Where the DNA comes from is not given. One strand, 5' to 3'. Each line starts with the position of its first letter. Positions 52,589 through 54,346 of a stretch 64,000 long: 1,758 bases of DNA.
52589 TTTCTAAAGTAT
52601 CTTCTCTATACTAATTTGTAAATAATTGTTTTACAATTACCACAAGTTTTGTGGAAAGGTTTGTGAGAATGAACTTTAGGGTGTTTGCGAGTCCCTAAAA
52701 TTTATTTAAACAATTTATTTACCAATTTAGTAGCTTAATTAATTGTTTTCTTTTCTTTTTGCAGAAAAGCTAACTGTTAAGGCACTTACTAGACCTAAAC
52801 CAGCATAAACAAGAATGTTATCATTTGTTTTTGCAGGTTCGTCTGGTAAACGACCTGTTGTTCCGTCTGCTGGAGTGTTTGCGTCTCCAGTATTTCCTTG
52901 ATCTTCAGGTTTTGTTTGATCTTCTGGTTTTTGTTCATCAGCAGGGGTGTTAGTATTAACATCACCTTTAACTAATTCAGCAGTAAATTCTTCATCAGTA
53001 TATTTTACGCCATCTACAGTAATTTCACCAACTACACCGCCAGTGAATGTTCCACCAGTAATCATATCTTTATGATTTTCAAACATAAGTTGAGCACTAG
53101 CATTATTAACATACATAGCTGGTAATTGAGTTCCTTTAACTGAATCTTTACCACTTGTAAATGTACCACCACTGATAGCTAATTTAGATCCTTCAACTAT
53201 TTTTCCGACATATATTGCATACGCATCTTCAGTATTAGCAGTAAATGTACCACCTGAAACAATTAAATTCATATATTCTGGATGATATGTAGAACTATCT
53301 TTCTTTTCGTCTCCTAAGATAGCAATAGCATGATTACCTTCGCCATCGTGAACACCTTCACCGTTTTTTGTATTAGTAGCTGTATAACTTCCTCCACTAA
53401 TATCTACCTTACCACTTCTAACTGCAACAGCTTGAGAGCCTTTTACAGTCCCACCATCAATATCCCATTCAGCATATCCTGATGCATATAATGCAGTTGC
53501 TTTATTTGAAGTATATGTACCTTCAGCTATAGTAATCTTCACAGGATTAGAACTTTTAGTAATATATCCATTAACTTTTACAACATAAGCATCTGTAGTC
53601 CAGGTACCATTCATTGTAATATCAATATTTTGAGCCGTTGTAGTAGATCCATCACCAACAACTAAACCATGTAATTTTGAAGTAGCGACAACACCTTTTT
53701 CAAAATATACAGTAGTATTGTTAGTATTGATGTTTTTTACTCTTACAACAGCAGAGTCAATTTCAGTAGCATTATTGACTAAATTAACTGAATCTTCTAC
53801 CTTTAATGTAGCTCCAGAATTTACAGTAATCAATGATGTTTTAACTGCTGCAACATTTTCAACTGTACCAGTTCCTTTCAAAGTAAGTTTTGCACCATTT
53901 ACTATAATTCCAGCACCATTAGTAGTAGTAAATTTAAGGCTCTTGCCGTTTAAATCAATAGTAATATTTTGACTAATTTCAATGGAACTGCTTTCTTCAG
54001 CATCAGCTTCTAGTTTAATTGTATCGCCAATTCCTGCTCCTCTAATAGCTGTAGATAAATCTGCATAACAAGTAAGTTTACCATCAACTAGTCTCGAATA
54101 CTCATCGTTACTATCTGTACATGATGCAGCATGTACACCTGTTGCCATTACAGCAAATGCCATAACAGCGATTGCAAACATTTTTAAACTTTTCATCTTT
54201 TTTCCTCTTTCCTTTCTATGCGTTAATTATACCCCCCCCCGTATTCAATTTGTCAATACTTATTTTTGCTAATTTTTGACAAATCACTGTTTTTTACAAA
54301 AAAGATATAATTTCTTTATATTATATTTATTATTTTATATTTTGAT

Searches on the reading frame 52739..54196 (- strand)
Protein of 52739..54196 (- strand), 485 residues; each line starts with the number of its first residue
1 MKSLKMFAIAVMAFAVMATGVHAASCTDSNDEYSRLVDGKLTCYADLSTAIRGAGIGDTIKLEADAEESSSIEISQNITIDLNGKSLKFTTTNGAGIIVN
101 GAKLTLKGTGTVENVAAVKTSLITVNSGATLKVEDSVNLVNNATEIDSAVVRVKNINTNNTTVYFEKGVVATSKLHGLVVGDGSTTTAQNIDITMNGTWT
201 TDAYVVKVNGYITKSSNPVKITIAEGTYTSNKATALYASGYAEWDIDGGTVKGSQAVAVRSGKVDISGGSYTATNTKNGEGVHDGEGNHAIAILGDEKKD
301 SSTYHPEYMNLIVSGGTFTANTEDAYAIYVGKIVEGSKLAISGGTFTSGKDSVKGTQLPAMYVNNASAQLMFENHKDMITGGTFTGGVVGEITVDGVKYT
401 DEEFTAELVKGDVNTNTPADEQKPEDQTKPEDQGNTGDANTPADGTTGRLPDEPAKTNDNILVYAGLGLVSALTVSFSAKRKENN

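Call 11: search_protein_families(library=pfam, proteins=[window:52739-54196:-], max_evalue=0.01)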
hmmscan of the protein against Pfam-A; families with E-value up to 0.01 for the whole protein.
window:52739-54196:- (485 aa): 0 families

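Call 12: search_protein_families(library=ncbifam, proteins=[window:52739-54196:-], max_evalue=0.01)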
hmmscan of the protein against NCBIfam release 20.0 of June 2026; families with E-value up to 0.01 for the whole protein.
window:52739-54196:- (485 aa): 0 families

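Call 13: find_homologous_proteins(query=window:52739-54196:-, max_evalue=0.00001)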
Query window:52739-54196:- (485 aa): 57 proteins with E <= 0.00001 among 8000 candidates.
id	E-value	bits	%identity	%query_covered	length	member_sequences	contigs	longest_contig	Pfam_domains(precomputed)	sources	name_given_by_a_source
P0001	0.0e+0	1036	100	100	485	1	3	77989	-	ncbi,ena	-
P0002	1.9e-160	553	62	100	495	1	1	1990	-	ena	-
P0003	1.1e-107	379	48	100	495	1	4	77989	-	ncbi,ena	-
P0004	1.7e-81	293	43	100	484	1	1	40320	-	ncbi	-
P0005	2.9e-80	288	43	100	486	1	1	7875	-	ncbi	-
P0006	2.9e-77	279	42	100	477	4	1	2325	-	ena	-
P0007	1.3e-73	267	38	99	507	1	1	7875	-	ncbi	-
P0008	1.2e-64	237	40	100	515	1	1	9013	-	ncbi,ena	-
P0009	1.7e-59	220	38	99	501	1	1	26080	-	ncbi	-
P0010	6.4e-52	195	34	100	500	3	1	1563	-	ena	-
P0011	2.3e-50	190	37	100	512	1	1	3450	-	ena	-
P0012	3.6e-49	186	36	100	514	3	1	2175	-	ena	-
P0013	2.7e-46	177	33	100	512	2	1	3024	-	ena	-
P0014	7.2e-43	165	35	100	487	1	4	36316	-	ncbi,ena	-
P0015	9.4e-31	125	33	100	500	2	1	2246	-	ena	-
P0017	7.4e-28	116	32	100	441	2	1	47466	-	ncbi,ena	-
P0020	9.5e-24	102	74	15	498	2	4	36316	-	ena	-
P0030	1.1e-16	79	30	100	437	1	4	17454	-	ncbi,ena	-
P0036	9.4e-12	63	29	100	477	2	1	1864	-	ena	-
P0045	1.0e-8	53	29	100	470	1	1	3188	-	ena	-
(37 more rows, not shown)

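Call 14: find_encoding_contigs(protein=P0001, flank=6000, max_places=10)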
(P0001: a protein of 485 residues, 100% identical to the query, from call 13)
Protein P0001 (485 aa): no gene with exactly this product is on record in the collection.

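Call 15: find_encoding_contigs(protein=P0003, flank=6000, max_places=10)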
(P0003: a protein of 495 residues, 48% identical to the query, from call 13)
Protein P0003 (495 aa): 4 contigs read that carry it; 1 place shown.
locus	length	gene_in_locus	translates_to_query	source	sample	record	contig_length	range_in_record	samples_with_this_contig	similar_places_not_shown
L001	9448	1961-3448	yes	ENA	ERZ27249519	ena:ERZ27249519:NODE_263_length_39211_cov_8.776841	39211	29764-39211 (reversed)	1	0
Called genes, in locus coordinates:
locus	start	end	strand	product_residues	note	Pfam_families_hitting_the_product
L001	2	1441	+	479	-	?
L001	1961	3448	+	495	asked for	-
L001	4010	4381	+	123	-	PF00392:GntR, PF13730:HTH_36 (faint)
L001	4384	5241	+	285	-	PF00005:ABC_tran, PF13304:AAA_21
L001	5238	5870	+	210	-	PF13346:ABC2_membrane_5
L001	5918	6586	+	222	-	PF00005:ABC_tran, PF13304:AAA_21 (faint), PF02463:SMC_N (weak)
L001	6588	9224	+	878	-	PF12704:MacB_PCD (faint), PF02687:FtsX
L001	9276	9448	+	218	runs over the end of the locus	PF00072:Response_reg, PF00486:Trans_reg_C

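Call 19: find_encoding_contigs(protein=P0017, flank=10000, max_places=4)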
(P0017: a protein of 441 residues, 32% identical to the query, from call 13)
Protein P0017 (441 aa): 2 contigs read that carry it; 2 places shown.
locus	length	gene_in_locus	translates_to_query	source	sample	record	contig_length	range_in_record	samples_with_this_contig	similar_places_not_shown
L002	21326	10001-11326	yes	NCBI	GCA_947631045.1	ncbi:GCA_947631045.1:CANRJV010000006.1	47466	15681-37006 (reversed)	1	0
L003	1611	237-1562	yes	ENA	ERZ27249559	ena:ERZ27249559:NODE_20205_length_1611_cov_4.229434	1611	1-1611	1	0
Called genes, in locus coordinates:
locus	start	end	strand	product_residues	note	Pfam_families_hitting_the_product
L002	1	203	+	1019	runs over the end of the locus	PF04851:ResIII, PF03457:HA, PF02317:Octopine_DH (faint), PF03457:HA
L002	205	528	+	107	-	-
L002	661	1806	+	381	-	PF13484:Fer4_16 (faint), PF00037:Fer4 (faint), PF12797:Fer4_2 (faint), PF13187:Fer4_9 (faint), PF14697:Fer4_21 (weak)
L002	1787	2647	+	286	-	PF03116:NQR2_RnfD_RnfE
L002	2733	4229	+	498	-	-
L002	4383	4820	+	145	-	PF02381:MraZ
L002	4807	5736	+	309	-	PF01795:Methyltransf_5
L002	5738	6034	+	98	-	PF04977:DivIC (weak)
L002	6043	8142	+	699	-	PF03717:PBP_dimer, PF00905:Transpeptidase, PF03793:PASTA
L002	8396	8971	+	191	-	PF18451:CdiA_C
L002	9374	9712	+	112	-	PF18451:CdiA_C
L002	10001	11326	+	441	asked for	-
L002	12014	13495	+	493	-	-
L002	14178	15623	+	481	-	-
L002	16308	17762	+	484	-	-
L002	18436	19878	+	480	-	-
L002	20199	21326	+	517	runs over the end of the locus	-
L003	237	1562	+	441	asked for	-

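Call 20: find_encoding_contigs(protein=P0004, flank=10000, max_places=4)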
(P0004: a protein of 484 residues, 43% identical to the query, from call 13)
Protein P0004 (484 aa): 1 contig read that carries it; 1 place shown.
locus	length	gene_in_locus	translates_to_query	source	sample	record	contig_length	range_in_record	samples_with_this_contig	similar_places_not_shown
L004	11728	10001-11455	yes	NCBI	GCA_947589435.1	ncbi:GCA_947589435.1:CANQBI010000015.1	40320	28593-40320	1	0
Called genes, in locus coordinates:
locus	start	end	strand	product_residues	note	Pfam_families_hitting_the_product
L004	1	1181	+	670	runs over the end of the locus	PF00990:GGDEF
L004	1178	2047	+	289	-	PF03631:Virul_fac_BrkB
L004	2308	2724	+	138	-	PF00011:HSP20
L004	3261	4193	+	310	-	PF07751:Abi_2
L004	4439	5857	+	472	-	-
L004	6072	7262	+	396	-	PF07804:HipA_C (weak)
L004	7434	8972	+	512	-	-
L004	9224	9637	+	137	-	-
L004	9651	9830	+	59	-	-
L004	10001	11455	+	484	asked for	-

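Call 21: find_encoding_contigs(protein=P0005, flank=10000, max_places=4)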
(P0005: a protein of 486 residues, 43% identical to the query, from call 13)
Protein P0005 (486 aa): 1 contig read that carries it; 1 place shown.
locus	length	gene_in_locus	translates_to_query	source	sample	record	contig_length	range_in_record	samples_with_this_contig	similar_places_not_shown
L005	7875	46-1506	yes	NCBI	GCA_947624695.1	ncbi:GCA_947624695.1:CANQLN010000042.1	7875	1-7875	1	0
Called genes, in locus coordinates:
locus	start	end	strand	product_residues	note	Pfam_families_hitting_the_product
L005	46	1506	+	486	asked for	-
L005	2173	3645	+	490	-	-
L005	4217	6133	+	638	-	PF04851:ResIII (weak), PF00270:DEAD, PF13307:Helicase_C_2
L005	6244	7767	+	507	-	-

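Call 23: find_related_loci(query=A1, collection=genome_contigs, flank=8000)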
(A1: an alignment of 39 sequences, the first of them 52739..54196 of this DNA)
Query A1 (485 aa) in genome_contigs; peptide patterns used: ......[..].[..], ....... (x = any residue, [..] = any of these).
536 stretches matched a pattern; 33 encode a relative of the query (tblastn E <= 1e-3); 28 distinct loci.
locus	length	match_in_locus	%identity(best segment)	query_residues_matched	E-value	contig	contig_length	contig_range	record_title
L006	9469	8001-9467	63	1-478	6e-174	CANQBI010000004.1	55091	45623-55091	MAG: uncultured Bacilli bacterium isolate Lapin-002__bin32 genome assembly, contig: Lapin-002__NODE_742_length_55091_cov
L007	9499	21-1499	53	1-484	3e-139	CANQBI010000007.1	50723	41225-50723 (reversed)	MAG: uncultured Bacilli bacterium isolate Lapin-002__bin32 genome assembly, contig: Lapin-002__NODE_844_length_50723_cov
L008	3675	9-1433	44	1-485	3e-106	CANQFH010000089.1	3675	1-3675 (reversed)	MAG: uncultured Bacilli bacterium isolate Lapin-005__bin46 genome assembly, contig: Lapin-005__NODE_38165_length_3675_co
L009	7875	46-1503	43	1-485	1e-89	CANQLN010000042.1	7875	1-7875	MAG: uncultured Bacilli bacterium isolate Lapin-015__bin74 genome assembly, contig: Lapin-015__NODE_9807_length_7875_cov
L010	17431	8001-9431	42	1-485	7e-88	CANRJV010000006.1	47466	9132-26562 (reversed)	MAG: uncultured Bacilli bacterium isolate Lapin-019__bin1 genome assembly, contig: Lapin-019__NODE_386_length_47466_cov_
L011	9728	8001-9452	43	1-484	2e-92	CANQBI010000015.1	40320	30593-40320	MAG: uncultured Bacilli bacterium isolate Lapin-002__bin32 genome assembly, contig: Lapin-002__NODE_1263_length_40320_co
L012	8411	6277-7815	40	1-483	2e-71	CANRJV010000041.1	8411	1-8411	MAG: uncultured Bacilli bacterium isolate Lapin-019__bin1 genome assembly, contig: Lapin-019__NODE_5081_length_8411_cov_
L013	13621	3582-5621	38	1-481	9e-68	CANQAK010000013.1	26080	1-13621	MAG: uncultured Bacilli bacterium isolate Lapin-001__bin81 genome assembly, contig: Lapin-001__NODE_2161_length_26080_co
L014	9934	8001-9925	33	1-484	4e-44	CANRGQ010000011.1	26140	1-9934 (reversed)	MAG: uncultured Bacilli bacterium isolate Lapin-021__bin69 genome assembly, contig: Lapin-021__NODE_2062_length_26140_co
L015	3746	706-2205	33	1-484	7e-44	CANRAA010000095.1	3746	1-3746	MAG: uncultured Bacilli bacterium isolate Lapin-017__bin11 genome assembly, contig: Lapin-017__NODE_23466_length_3746_co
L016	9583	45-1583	30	1-484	3e-34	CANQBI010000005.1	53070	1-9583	MAG: uncultured Bacilli bacterium isolate Lapin-002__bin32 genome assembly, contig: Lapin-002__NODE_799_length_53070_cov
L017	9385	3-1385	31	9-484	5e-33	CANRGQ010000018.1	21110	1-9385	MAG: uncultured Bacilli bacterium isolate Lapin-021__bin69 genome assembly, contig: Lapin-021__NODE_2850_length_21110_co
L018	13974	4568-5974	29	1-484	6e-32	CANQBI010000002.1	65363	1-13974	MAG: uncultured Bacilli bacterium isolate Lapin-002__bin32 genome assembly, contig: Lapin-002__NODE_532_length_65363_cov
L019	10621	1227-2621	30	1-485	5e-30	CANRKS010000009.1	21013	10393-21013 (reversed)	MAG: uncultured Bacilli bacterium isolate Lapin-033__bin45 genome assembly, contig: Lapin-033__NODE_2084_length_21013_co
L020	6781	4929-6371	29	1-484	1e-29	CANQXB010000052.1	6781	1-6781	MAG: uncultured Bacilli bacterium isolate Lapin-024__bin107 genome assembly, contig: Lapin-024__NODE_13620_length_6781_c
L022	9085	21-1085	39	149-485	3e-42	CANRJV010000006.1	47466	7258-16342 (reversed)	MAG: uncultured Bacilli bacterium isolate Lapin-019__bin1 genome assembly, contig: Lapin-019__NODE_386_length_47466_cov_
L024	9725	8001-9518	30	1-484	4e-26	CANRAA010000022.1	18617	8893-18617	MAG: uncultured Bacilli bacterium isolate Lapin-017__bin11 genome assembly, contig: Lapin-017__NODE_1670_length_18617_co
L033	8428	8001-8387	31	1-116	3e-5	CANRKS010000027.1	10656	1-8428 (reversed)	MAG: uncultured Bacilli bacterium isolate Lapin-033__bin45 genome assembly, contig: Lapin-033__NODE_5282_length_10656_co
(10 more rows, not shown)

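Call 35: predict_structure(alignment_id=A1)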
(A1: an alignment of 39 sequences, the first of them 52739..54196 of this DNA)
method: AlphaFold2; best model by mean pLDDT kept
length: 485 residues; sequences in the alignment: 39
mean_pLDDT: 84.6   pTM: 0.80
mean pLDDT of the five models: 84.6, 83.3, 83.1, 82.6, 82.2
residues with pLDDT >= 90: 314; 70-90: 71; 50-70: 41; < 50: 59
segments of 3 or more residues with pLDDT < 50: 18-21, 433-462, 464-467, 471-473, 475-485
pLDDT, mean of each block of 10 residues (from residue 1): 60 54 71 87 94 95 95 97 97 88 98 88 96 98 92 91 98 96 76 98 93 80 98 95 96 97 97 91 83 79 78 98 97 94 98 97 95 96 97 95 96 85 51 45 39 44 48 50 47
secondary structure, 60 per line:
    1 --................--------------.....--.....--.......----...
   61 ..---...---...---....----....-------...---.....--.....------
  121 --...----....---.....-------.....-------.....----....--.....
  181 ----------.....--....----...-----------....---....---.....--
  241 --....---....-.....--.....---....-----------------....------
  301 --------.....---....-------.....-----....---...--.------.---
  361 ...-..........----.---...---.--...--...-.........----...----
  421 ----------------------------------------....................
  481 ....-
elements in order: H3-18 E33-37 E40-44 H47-53 E58-62 E66-68 E72-74 E78-81 E86-89 E97-99 E103-107 E110-114 E123-125 E130-133 E137-141 E149-153 E161-165 E170-173 E176-180 E191-195 E198-201 E206-208 E220-223 E227-230 E234-238 E243-246 E250-253 E255-259 E262-266 E270-273 E291-294 E309-313 E317-320 E328-332 E338-341 E345-347 E361-363 H365-374 E383-385 E392-394 E397-399 H401-408 E414-416 H461-484

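Call 39: fold_search(model_id=the predicted structure, library=pdb)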
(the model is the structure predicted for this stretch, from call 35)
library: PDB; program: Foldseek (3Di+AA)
matches with E <= 10: 186; with E <= 0.001: 0
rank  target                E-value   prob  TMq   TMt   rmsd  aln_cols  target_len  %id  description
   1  4nk6                  1.1e-03  1.00  0.42  0.47  10.2       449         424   11  Crystal Structure of the periplasmic alginate epimerase AlgG (released 2014-01-15)
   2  4ozy                  6.4e-03  1.00  0.42  0.47   9.4       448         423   12  Crystal Structure of the periplasmic alginate epimerase AlgG T265N mutant (released 2015-03-04)
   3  5w6f_A                7.0e-03  0.97  0.29  0.24  11.4       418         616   12  Crystal structure of Bacteriophage CBA120 tailspike protein 3 (TSP3, orf212) (released 2018-10-24)
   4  4ozz                  9.2e-03  0.97  0.30  0.34  11.9       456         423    9  Crystal Structure of the periplasmic alginate epimerase AlgG T265N T268M double mutant (released 2015-03-04)
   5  2pyh_A                1.1e-02  1.00  0.40  0.49   7.9       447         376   11  Azotobacter vinelandii Mannuronan C-5 epimerase AlgE4 A-module complexed with mannuronan trisaccharide (released 2008-05-27)
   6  2pyg_B                1.6e-02  0.98  0.30  0.37  12.1       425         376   10  Azotobacter vinelandii Mannuronan C-5 epimerase AlgE4 A-module (released 2008-05-27)
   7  6nw9_C                2.0e-02  0.85  0.30  0.25  13.9       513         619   11  CRYSTAL STRUCTURE OF A TAILSPIKE PROTEIN 3 (TSP3, ORF212) FROM ESCHERICHIA COLI O157:H7 BACTERIOPHAGE CBA120 (released 2019-06-05)
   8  9i4f_A                3.0e-02  0.95  0.32  0.28  11.1       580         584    7  Blood Type B-converting alpha-1,3-galactosidase PpaGal from Pedobacter panaciterrae in its apo form (released 2025-03-12)
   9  6nw9_B                4.6e-02  0.69  0.28  0.24  14.7       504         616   12  CRYSTAL STRUCTURE OF A TAILSPIKE PROTEIN 3 (TSP3, ORF212) FROM ESCHERICHIA COLI O157:H7 BACTERIOPHAGE CBA120 (released 2019-06-05)
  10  5olp_A                6.9e-02  0.51  0.27  0.30  12.3       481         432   10  Galacturonidase (released 2017-11-29)
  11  7o7a_A                7.5e-02  0.87  0.30  0.35  10.5       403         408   10  Structure of the PL6 family alginate lyase Pedsa0632 from Pseudopedobacter saltans (released 2021-07-28)
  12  1qrb                  8.3e-02  0.54  0.25  0.23  12.2       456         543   10  PLASTICITY AND STERIC STRAIN IN A PARALLEL BETA-HELIX: RATIONAL MUTATIONS IN P22 TAILSPIKE PROTEIN (released 2000-04-12)
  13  2vfm                  8.7e-02  0.75  0.32  0.29  10.0       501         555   10  Low Temperature Structure of P22 Tailspike Protein Fragment (109-666) (released 2008-12-16)
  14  1qa1                  9.1e-02  0.57  0.29  0.26  11.1       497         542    9  TAILSPIKE PROTEIN, MUTANT V331G (released 2000-01-12)
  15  4avz                  9.1e-02  0.38  0.25  0.21  14.7       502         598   12  Tailspike protein mutant E372Q of E. coli bacteriophage HK620 (released 2012-09-26)
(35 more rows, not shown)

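Call 46: find_encoding_contigs(protein=P0014, flank=4000, max_places=10)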
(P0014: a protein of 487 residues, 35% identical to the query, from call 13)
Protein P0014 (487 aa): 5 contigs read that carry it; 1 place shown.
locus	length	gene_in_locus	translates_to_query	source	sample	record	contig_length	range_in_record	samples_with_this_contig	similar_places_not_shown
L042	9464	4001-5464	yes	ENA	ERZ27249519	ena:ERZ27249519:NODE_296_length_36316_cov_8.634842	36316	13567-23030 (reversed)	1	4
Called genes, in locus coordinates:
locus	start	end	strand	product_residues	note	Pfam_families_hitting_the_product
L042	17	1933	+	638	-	PF04851:ResIII (weak), PF00270:DEAD (weak), PF00271:Helicase_C (faint), PF13307:Helicase_C_2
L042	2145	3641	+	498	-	-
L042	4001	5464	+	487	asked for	-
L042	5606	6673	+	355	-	-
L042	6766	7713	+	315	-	PF17761:DUF1016_N, PF06250:YhcG_C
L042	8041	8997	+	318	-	PF17761:DUF1016_N, PF06250:YhcG_C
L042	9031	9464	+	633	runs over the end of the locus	PF03717:PBP_dimer, PF00905:Transpeptidase, PF03793:PASTA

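Call 47: find_encoding_contigs(protein=P0030, flank=4000, max_places=10)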
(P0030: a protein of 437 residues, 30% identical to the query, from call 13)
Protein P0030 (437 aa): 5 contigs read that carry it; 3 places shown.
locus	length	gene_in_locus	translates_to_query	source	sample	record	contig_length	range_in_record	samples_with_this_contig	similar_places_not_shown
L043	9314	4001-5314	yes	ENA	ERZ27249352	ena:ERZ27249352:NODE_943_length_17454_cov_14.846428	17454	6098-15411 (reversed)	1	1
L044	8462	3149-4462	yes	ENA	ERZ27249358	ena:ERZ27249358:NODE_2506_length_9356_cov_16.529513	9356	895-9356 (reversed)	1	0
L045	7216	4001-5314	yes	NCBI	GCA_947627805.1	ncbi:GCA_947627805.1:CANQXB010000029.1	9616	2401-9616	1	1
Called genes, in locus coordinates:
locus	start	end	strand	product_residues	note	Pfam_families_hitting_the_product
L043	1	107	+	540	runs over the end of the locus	PF00348:polyprenyl_synt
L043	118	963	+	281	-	-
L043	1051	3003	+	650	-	PF00884:Sulfatase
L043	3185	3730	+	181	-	PF18798:LPD3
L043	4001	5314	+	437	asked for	-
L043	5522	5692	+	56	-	-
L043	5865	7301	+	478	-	-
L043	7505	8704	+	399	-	PF07804:HipA_C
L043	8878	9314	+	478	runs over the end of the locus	-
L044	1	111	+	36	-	?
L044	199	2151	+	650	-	PF00884:Sulfatase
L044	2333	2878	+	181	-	PF18798:LPD3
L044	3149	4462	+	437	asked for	-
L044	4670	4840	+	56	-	-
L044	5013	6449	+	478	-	-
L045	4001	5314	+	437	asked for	-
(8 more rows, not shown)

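Call 68: search_solved_structures(query=A1, max_evalue=0.01)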
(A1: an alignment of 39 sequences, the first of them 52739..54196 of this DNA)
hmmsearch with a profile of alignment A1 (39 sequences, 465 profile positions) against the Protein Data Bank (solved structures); distinct sequences matched with E-value up to 0.01: 0.

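Call 71: find_encoding_contigs(protein=P0045, flank=3000, max_places=10)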
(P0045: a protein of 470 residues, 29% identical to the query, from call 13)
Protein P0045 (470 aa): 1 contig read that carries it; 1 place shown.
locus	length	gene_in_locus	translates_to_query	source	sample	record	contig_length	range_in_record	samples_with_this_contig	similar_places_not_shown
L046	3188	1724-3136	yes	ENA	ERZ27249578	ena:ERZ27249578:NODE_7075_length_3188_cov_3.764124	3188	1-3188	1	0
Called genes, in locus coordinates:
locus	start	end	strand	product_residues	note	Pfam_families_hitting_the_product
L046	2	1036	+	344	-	?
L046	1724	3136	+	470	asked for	-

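Call 72: find_encoding_contigs(protein=P0015, flank=3000, max_places=10)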
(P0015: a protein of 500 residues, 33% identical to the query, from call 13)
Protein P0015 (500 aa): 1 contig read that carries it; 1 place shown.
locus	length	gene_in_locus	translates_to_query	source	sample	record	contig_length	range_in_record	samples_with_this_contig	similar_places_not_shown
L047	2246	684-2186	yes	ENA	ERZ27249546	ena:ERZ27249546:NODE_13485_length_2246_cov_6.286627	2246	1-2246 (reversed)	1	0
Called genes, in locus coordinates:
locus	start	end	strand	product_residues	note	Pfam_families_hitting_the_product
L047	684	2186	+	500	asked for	-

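Call 73: find_encoding_contigs(protein=P0036, flank=3000, max_places=10)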
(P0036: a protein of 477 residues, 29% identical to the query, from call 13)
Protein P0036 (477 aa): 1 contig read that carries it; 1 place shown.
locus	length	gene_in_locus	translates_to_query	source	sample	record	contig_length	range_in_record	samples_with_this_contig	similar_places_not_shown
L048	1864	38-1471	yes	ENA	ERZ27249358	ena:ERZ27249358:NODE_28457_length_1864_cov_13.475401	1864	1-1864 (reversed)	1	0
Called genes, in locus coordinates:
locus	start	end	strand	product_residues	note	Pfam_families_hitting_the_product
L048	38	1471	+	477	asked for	-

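Call 75: find_encoding_contigs(protein=P0002, flank=3000, max_places=10)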
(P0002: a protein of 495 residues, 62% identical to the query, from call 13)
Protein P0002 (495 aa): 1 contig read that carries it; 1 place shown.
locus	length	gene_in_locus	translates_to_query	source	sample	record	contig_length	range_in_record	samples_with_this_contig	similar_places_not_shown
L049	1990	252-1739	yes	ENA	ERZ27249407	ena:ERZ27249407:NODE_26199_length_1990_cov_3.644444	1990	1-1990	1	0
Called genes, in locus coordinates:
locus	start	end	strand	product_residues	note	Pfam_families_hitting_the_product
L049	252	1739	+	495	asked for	-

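Call 76: find_encoding_contigs(protein=P0020, flank=3000, max_places=10)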
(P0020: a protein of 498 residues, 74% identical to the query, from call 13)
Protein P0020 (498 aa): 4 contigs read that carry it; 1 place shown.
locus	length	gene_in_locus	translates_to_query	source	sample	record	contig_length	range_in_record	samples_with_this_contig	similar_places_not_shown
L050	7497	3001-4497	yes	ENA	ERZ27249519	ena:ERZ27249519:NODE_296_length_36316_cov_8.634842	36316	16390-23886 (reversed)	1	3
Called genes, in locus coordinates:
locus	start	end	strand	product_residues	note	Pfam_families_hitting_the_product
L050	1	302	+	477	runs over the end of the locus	-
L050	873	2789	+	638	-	PF04851:ResIII (weak), PF00270:DEAD (weak), PF00271:Helicase_C (faint), PF13307:Helicase_C_2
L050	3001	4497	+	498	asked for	-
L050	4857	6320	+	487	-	-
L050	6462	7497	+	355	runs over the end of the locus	-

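Call 85: search_protein_families(library=pfam, proteins=[L024:4052-5665:+, L033:1454-3118:+], max_evalue=0.001)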
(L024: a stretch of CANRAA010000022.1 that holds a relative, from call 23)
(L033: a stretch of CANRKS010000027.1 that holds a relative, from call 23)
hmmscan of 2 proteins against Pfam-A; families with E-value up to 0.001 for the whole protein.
L024:4052-5665:+ (537 aa): 0 families

L033:1454-3118:+ (554 aa): 0 families
